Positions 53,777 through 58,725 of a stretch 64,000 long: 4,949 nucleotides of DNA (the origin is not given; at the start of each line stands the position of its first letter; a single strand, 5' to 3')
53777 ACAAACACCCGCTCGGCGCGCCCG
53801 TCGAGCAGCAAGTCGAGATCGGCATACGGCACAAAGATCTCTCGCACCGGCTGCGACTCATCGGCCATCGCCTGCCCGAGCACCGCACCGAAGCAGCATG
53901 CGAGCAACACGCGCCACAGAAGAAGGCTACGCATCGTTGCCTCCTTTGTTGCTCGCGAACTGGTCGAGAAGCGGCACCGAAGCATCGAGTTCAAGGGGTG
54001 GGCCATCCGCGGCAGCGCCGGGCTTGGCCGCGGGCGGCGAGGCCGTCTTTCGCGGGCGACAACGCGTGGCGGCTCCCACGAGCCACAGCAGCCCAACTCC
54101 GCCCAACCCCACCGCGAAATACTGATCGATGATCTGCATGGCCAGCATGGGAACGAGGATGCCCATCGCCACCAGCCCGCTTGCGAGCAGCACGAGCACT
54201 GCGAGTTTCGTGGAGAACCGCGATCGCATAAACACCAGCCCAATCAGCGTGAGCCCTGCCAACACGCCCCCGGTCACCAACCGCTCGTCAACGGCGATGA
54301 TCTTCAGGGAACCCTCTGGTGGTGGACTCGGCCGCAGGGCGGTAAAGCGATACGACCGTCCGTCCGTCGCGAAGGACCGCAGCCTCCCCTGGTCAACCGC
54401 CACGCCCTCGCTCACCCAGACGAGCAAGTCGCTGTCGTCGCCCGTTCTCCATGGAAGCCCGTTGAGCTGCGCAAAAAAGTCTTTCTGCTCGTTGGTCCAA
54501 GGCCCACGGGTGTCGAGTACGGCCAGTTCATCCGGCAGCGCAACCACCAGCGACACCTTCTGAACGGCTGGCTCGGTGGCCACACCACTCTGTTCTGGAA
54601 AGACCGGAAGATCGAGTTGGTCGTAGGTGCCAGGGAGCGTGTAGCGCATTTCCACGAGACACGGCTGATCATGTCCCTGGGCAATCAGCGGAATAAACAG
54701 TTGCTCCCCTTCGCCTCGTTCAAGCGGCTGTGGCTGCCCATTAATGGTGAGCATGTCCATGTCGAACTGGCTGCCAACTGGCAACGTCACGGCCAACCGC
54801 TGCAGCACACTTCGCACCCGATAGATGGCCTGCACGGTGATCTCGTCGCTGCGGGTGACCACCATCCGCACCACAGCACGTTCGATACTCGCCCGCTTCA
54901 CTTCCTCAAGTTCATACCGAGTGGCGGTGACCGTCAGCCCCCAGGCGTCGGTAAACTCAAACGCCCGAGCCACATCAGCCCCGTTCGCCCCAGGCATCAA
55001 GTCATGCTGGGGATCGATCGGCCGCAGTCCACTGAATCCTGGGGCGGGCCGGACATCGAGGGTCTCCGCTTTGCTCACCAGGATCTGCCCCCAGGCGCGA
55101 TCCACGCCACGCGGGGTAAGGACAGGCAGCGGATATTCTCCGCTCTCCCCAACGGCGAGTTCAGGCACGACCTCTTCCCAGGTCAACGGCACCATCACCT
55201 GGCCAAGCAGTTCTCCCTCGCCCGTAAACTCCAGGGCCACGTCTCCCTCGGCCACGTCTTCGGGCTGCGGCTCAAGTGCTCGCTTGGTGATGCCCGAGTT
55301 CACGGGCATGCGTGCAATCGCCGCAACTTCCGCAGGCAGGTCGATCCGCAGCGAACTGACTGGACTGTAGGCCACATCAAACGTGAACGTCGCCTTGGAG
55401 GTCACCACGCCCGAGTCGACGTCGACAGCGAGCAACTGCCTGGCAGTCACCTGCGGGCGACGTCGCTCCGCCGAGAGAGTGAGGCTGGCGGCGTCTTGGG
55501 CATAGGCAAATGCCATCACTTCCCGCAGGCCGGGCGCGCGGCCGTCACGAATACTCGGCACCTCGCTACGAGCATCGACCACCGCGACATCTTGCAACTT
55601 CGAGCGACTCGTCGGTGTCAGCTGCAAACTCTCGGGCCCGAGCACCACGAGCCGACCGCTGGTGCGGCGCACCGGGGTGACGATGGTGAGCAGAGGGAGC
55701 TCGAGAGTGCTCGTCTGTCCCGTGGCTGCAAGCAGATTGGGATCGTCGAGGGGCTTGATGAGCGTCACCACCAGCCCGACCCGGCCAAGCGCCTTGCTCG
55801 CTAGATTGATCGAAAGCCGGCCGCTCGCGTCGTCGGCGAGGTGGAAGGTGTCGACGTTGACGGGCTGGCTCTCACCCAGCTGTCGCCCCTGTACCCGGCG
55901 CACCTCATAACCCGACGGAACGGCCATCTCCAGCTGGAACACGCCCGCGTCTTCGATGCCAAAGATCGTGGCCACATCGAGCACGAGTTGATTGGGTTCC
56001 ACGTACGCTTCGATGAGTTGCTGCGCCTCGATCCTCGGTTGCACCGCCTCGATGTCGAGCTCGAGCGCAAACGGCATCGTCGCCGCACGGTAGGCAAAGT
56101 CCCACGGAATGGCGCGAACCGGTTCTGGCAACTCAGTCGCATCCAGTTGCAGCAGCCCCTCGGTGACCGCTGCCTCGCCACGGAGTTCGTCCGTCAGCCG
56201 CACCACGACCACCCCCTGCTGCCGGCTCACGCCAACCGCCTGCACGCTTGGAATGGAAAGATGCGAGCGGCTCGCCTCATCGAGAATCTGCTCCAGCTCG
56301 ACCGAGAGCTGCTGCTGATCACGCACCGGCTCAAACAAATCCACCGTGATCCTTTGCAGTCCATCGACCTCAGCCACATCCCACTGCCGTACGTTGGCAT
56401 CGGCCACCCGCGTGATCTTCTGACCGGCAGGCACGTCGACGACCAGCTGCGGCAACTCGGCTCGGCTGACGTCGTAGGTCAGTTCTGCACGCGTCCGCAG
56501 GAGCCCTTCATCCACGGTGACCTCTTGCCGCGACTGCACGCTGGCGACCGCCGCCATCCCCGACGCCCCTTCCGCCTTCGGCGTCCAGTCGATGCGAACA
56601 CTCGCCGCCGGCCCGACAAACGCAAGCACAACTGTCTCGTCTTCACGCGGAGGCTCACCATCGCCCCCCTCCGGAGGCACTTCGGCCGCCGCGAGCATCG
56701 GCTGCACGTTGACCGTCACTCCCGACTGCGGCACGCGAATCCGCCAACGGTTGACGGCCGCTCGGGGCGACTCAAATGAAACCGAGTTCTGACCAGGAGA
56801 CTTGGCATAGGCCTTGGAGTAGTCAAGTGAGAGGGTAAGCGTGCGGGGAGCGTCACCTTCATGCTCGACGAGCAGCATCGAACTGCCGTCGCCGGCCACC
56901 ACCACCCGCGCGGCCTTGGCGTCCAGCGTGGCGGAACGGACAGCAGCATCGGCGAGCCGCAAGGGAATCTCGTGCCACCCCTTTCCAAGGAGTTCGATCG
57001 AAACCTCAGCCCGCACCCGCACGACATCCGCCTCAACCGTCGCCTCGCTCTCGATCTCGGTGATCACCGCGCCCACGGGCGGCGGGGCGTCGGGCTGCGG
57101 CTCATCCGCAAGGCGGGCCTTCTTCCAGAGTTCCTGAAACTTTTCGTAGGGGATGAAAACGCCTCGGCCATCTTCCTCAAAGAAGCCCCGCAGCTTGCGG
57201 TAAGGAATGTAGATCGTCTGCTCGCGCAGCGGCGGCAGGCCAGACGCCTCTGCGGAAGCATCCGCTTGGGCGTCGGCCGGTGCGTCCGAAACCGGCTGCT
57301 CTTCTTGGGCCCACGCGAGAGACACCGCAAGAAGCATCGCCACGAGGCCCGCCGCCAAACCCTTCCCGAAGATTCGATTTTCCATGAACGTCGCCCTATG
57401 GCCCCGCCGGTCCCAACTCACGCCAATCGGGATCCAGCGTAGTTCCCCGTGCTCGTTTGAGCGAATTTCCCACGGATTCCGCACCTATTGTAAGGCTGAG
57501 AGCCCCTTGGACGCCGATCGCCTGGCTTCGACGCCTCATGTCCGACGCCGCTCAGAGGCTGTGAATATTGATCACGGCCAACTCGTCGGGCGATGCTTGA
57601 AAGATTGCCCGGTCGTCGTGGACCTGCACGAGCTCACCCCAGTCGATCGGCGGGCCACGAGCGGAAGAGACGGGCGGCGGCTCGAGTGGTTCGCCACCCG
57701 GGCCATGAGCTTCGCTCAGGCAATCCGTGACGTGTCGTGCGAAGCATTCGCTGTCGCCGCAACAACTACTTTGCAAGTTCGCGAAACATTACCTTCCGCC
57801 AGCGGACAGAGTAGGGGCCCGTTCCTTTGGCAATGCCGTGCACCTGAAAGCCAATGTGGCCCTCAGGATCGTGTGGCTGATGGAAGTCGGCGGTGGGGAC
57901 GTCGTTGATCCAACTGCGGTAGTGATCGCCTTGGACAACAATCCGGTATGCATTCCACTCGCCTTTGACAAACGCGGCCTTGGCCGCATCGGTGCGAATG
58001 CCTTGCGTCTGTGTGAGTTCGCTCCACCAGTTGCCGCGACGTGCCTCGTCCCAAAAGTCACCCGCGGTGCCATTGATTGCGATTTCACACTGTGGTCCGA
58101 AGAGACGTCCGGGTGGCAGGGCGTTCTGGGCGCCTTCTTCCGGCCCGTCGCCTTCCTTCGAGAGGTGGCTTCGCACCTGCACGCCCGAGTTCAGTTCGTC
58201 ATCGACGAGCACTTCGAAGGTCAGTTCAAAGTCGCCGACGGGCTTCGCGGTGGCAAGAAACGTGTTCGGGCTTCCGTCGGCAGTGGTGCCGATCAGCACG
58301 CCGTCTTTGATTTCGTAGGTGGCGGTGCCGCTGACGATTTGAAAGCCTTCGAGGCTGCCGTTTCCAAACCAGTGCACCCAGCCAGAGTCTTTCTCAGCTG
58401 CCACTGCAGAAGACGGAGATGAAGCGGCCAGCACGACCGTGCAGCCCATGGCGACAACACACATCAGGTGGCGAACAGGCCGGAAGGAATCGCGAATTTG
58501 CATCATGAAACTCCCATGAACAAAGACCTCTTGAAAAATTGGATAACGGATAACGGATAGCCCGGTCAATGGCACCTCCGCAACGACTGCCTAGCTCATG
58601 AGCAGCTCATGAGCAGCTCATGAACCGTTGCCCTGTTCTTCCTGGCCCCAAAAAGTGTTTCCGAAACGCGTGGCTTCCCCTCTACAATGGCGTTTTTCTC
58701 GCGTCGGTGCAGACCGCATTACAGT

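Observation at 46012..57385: About 11.4 kb encoding three tandem paralogous giant modules with no recognisable domain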

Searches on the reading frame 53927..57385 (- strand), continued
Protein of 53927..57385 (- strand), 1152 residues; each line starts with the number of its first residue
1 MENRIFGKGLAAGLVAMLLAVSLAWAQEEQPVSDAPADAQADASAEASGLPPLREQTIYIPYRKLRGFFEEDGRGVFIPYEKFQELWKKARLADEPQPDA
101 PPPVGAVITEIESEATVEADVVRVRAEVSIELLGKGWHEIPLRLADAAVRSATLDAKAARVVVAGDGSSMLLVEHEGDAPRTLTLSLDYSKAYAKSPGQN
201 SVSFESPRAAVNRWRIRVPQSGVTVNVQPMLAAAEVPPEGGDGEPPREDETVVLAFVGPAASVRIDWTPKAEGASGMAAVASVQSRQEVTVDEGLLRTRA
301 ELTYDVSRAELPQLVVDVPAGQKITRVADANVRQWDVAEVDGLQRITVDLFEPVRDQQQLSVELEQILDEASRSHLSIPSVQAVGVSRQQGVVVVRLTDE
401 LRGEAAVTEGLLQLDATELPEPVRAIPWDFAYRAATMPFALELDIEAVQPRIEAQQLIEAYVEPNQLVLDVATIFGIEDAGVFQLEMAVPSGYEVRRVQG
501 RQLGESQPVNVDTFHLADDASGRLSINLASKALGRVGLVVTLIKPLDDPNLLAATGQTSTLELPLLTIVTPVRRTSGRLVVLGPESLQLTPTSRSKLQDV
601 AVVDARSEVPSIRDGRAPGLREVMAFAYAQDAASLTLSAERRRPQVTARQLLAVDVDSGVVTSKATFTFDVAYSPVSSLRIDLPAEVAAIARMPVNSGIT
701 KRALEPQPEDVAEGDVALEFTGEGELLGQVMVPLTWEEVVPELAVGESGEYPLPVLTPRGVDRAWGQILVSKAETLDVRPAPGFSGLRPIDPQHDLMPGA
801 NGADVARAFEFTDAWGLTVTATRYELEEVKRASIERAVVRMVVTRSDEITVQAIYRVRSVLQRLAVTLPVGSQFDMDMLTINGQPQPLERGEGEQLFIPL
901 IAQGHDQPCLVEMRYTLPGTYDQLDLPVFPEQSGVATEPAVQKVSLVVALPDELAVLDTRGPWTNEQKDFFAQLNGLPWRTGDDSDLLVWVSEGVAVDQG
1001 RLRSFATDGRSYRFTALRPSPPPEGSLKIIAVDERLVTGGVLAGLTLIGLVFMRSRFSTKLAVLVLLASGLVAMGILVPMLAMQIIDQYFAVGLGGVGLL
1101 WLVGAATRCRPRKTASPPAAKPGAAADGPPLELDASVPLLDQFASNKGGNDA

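Call 33: predict_structure(alignment_id=A1)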
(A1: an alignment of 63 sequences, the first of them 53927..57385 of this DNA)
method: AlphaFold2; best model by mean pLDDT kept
length: 1152 residues; sequences in the alignment: 63
mean_pLDDT: 84.1   pTM: 0.48
mean pLDDT of the five models: 84.1, 83.2, 82.8, 81.4, 79.5
residues with pLDDT >= 90: 678; 70-90: 287; 50-70: 72; < 50: 115
segments of 3 or more residues with pLDDT < 50: 1-4, 23-30, 32-62, 72-78, 94-101, 271-278, 827-829, 1111-1129, 1131-1152
pLDDT, mean of each block of 10 residues (from residue 1): 50 66 40 38 37 41 49 46 68 47 73 92 94 88 89 90 83 86 93 87 91 91 86 68 69 88 88 43 94 93 88 94 94 95 95 92 92 86 92 93 93 93 93 94 91 96 96 95 94 95 96 88 93 96 95 92 93 94 95 95 94 85 92 92 95 94 96 93 96 88 94 95 90 95 90 95 96 91 94 91 92 95 69 90 94 93 91 86 92 88 86 95 93 78 94 92 78 58 85 92 90 92 93 91 90 86 90 87 84 87 76 38 41 31 39 38
secondary structure, 60 per line:
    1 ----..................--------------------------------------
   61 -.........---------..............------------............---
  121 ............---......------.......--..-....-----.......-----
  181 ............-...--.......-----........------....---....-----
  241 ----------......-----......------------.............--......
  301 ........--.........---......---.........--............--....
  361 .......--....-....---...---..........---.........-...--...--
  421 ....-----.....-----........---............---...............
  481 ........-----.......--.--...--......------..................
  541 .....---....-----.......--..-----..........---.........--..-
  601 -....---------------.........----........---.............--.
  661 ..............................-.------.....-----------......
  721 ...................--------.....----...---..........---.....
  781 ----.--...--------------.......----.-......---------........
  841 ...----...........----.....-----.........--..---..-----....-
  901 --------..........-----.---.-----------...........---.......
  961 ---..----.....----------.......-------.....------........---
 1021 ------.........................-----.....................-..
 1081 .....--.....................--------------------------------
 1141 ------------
elements in order (helices of 4 or more, strands of 3 or more residues): H5-22 H62-70 H80-93 E106-117 E121-132 E136-141 E148-154 E160-163 E169-175 E181-192 E194-196 E199-205 E211-218 E225-228 E232-235 E251-256 E262-267 E280-292 E295-308 E311-319 E323-328 E332-340 E343-354 E357-367 H370-373 E375-378 E382-384 E388-397 E401-409 E411-413 H421-424 E430-434 E440-447 E451-462 E466-488 E494-500 E506-508 E511-516 E523-545 H549-552 E558-564 E574-583 E587-595 H602-605 E621-629 E634-641 E645-657 E660-684 H685-690 E699-703 E715-739 E748-752 E757-759 E763-772 E776-780 E788-790 E805-811 E818-823 E833-843 E848-858 E863-867 E873-881 E896-899 E909-918 E940-950 E954-960 H970-974 H985-991 H999-1003 E1010-1017 E1027-1033 H1034-1051 H1057-1077 H1079-1085 H1088-1108

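Call 36: fold_search(model_id=the predicted structure, library=pdb)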
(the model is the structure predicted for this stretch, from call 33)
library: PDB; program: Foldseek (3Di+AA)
matches with E <= 10: 1145; with E <= 0.001: 160
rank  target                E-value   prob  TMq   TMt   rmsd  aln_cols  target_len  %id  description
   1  6s7o_E                3.5e-10  1.00  0.13  0.25  20.4       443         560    9  Cryo-EM structure of human oligosaccharyltransferase complex OST-A (released 2019-12-18)
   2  8t2v_A                4.4e-10  1.00  0.13  0.15  26.5       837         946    9  Cryo-EM Structures of Full-length Integrin alphaIIbbeta3 in Native Lipids (released 2023-07-26)
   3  3fcs_A                5.1e-10  1.00  0.14  0.17  27.8       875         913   10  Structure of complete ectodomain of integrin aIIBb3 (released 2009-01-20)
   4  8b6l_O                1.3e-09  1.00  0.14  0.24  20.5       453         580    9  Subtomogram average of the human Sec61-TRAP-OSTA-translocon (released 2022-12-07)
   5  7nxd_A                1.4e-09  1.00  0.13  0.15  19.1       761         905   10  Cryo-EM structure of human integrin alpha5beta1 in the half-bent conformation (released 2021-08-25)
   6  7usl_A                1.5e-09  1.00  0.10  0.12  23.6       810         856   10  Integrin alphaM/beta2 ectodomain in complex with adenylate cyclase toxin RTX751 and M1F5 Fab (released 2022-08-17)
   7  4o02_A                6.0e-09  1.00  0.14  0.17  26.5       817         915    8  AlphaVBeta3 integrin in complex with monoclonal antibody FAB fragment. (released 2014-04-02)
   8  3fcs_C                6.0e-09  1.00  0.13  0.16  27.9       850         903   10  Structure of complete ectodomain of integrin aIIBb3 (released 2009-01-20)
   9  4g1m_A                8.0e-09  1.00  0.14  0.17  23.7       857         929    8  Re-refinement of alpha V beta 3 structure (released 2012-12-12)
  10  8pn9_E                9.3e-09  1.00  0.13  0.23  20.7       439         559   10  Structure of human oligosaccharyltransferase OST-A complex bound to NGI-1 (released 2024-05-08)
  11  4nen_A                1.2e-08  1.00  0.10  0.11  27.4       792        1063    9  An internal ligand-bound, metastable state of a leukocyte integrin, aXb2 (released 2014-01-15)
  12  6avr_A                1.4e-08  1.00  0.14  0.16  19.0       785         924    9  Human alpha-V beta-3 Integrin (intermediate conformation) in complex with the therapeutic antibody LM609 (released 2017-11-01)
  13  9e8a_A                1.6e-08  1.00  0.14  0.17  24.9       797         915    9  Integrin aIIbb3 bent conformation from human platelet membrane crude preparation (released 2025-10-15)
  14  4neh_A                1.6e-08  1.00  0.10  0.10  26.4       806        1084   10  An internal ligand-bound, metastable state of a leukocyte integrin, aXb2 (released 2014-01-15)
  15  8xei_A                1.8e-08  1.00  0.13  0.16  24.7       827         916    8  Cryo-EM structure of integrin ITGAV/ITGB3 complex, conformation 1 (released 2024-12-18)
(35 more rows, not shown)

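Call 39: search_protein_families(library=pfam, alignment_id=A2, max_evalue=5)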
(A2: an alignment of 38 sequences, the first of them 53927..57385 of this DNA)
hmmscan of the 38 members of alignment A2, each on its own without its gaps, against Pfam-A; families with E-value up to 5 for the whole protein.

A. member 1, window:53927-57385:- (1152 aa): 1 family
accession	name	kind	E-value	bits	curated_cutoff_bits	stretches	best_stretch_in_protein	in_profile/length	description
PF20596.3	pAdhesive_11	-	0.78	10.4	24.3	0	649-687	3-41/112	Putative adhesive domain (group 11)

B. families by the number of members that match (of 38 scanned): 33 families (the first 25 are shown)
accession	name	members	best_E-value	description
PF17186.10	Lipocalin_9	4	0.061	Lipocalin-like domain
PF18949.5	DUF5693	4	0.29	Family of unknown function (DUF5693)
PF11614.14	FixG_C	2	0.08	IG-like fold at C-terminal of FixG, putative oxidoreductase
PF14785.11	MalF_P2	2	0.16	Maltose transport system permease protein MalF P2 domain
PF25325.1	EF-hand_EFHB_C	2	0.17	EFHB C-terminal EF-hand domain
PF07695.17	7TMR-DISM_7TM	2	0.3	7TM diverse intracellular signalling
PF08611.15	DUF1774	2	0.62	Fungal protein of unknown function (DUF1774)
PF06199.17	Phage_tail_2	1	0.032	Phage tail tube protein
PF01757.29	Acyl_transf_3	1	0.042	Acyltransferase domain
PF16185.10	MTABC_N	1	0.069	Mitochondrial ABC-transporter N-terminal five TM region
PF11022.13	ATP19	1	0.069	ATP synthase subunit K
PF16330.10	MukB_hinge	1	0.095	MukB hinge domain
PF11633.14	bCoV_SUD_M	1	0.095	Betacoronavirus single-stranded poly(A) binding domain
PF16238.11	DUF4897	1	0.099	Domain of unknown function (DUF4897)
PF04347.18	FliO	1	0.11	Flagellar biosynthesis protein, FliO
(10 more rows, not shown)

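Call 48: search_protein_families(library=pfam, proteins=[L006:1627-4794:+], max_evalue=0.1)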
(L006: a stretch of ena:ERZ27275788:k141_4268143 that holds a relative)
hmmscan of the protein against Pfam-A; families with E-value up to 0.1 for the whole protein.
L006:1627-4794:+ (1055 aa): 2 families
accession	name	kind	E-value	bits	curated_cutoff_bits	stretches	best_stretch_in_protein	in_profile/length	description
PF12228.14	DUF3604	-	0.00014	20.9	20.4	0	1000-1028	522-550/591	Protein of unknown function (DUF3604)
PF07494.17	Reg_prop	-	0.0005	20.4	20.4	0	423-438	7-21/24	Two component regulator propeller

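Call 57: search_solved_structures(query=A1, max_evalue=10)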
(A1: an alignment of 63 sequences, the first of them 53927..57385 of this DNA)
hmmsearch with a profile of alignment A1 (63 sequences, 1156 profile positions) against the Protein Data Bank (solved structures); distinct sequences matched with E-value up to 10: 0.

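Call 90: search_protein_representatives(alignment_id=A1)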
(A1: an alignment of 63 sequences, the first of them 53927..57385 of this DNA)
Query: 63 sequences, 1156 profile positions. Proteins with E-value up to 0.001 (for the whole library): 5162; up to 1e-10: 3571; up to 1e-30: 1454. The best 150 are listed.
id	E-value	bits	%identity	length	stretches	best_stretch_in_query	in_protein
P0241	0.0e+00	1651.8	-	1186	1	15-1135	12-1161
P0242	0.0e+00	1618.0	-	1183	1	16-1155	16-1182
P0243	0.0e+00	1586.7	-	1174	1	13-1154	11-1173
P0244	0.0e+00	1575.6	-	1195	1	11-1151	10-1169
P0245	0.0e+00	1569.5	-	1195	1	10-1142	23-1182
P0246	0.0e+00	1558.8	-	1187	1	19-1155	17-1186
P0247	0.0e+00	1557.1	-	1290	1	14-1137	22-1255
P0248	0.0e+00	1537.4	-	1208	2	172-1145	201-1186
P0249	0.0e+00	1505.1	-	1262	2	6-912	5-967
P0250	0.0e+00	1463.0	-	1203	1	14-1153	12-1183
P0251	0.0e+00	1454.2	-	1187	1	31-1155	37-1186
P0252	0.0e+00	1450.3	-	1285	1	23-1109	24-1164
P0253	0.0e+00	1440.0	-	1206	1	19-1155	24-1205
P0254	0.0e+00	1421.8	-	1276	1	9-1152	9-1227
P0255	0.0e+00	1416.3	-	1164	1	8-1124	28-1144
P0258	0.0e+00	1393.7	-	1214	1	7-1152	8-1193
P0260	0.0e+00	1390.0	-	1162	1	9-1150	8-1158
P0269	0.0e+00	1337.8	-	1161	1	12-1140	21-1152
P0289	0.0e+00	1219.8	-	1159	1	34-1152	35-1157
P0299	0.0e+00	1152.3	-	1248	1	17-1150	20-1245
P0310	0.0e+00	1113.0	-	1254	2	164-1152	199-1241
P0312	0.0e+00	1105.3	-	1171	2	174-1116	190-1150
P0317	0.0e+00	1062.4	-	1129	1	33-1101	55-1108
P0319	0.0e+00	1034.9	-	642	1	257-881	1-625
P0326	1.6e-285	966.6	-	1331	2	169-1152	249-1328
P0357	8.8e-195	666.1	-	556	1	632-1152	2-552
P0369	5.5e-169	580.6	-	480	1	664-1108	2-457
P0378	1.7e-153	529.3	-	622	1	516-1108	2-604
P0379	6.3e-153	527.5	-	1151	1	16-1150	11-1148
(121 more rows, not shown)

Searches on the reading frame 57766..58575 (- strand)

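Call 13: search_protein_families(library=pfam, proteins=[window:57766-58575:-], max_evalue=0.001)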
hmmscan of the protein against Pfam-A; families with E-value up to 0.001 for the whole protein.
window:57766-58575:- (269 aa): 1 family
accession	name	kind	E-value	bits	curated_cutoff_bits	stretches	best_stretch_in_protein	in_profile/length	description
PF06439.18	3keto-disac_hyd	-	3.3e-32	112.5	26.8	1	65-264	1-186/187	3-keto-disaccharide hydrolase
